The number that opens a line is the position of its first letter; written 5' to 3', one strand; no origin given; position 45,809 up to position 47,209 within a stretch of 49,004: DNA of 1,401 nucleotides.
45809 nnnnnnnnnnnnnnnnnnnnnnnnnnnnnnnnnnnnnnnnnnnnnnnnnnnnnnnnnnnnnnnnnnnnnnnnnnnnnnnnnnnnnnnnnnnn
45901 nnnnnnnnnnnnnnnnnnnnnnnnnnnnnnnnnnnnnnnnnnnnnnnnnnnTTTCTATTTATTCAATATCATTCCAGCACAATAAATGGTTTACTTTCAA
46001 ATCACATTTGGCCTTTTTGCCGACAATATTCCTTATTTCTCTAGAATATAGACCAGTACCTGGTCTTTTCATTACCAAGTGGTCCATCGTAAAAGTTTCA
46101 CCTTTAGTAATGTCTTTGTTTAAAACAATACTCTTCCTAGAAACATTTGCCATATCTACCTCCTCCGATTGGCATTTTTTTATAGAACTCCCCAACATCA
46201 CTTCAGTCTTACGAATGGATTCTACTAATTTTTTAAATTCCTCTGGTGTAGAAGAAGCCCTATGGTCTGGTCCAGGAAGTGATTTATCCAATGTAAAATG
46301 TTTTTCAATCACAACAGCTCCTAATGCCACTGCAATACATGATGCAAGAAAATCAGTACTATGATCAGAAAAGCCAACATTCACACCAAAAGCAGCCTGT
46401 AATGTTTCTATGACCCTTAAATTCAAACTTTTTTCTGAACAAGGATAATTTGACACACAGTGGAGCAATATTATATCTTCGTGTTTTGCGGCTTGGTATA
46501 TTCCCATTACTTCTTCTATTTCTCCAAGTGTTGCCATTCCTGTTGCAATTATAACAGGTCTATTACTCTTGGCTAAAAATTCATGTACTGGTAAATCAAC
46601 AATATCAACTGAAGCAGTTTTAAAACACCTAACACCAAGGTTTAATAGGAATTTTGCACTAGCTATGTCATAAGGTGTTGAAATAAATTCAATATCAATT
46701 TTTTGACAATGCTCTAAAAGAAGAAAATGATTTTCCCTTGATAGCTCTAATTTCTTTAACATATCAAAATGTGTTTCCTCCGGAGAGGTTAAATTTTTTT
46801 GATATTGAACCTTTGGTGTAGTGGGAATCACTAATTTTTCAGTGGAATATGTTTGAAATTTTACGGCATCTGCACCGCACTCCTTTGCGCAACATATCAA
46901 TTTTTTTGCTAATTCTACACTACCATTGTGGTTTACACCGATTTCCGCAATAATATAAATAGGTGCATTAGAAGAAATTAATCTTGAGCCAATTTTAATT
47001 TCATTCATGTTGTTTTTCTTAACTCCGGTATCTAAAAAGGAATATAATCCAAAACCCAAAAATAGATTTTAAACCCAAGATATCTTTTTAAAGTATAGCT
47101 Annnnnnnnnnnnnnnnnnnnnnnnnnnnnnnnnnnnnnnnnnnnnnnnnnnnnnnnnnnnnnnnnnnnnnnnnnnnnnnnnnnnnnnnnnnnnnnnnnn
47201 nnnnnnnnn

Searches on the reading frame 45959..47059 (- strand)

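Call 4: search_protein_families(library=pfam, proteins=[window:45959-47059:-], max_evalue=0.001)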
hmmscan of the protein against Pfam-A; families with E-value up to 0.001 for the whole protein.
window:45959-47059:- (366 aa): 2 families
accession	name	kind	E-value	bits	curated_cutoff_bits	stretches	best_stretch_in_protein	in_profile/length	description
PF03102.20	NeuB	-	1.5e-87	293.5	22.1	1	54-294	1-241/241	NeuB family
PF08666.17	SAF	-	1.1e-07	32.7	21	1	309-366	2-63/63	SAF domain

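Call 75: search_protein_families(library=ncbifam, proteins=[window:45959-47059:-], max_evalue=1e-10)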
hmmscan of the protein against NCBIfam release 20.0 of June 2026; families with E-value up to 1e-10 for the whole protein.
window:45959-47059:- (366 aa): 2 families
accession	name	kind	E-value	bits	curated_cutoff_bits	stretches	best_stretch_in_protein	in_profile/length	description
TIGR03569.1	NeuB_NnaB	equivalog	5.4e-121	403.7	399.65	1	35-359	2-328/329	N-acetylneuraminate synthase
TIGR03586.1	PseI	equivalog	2.5e-89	299.7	340.25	1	34-358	2-325/327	pseudaminic acid synthase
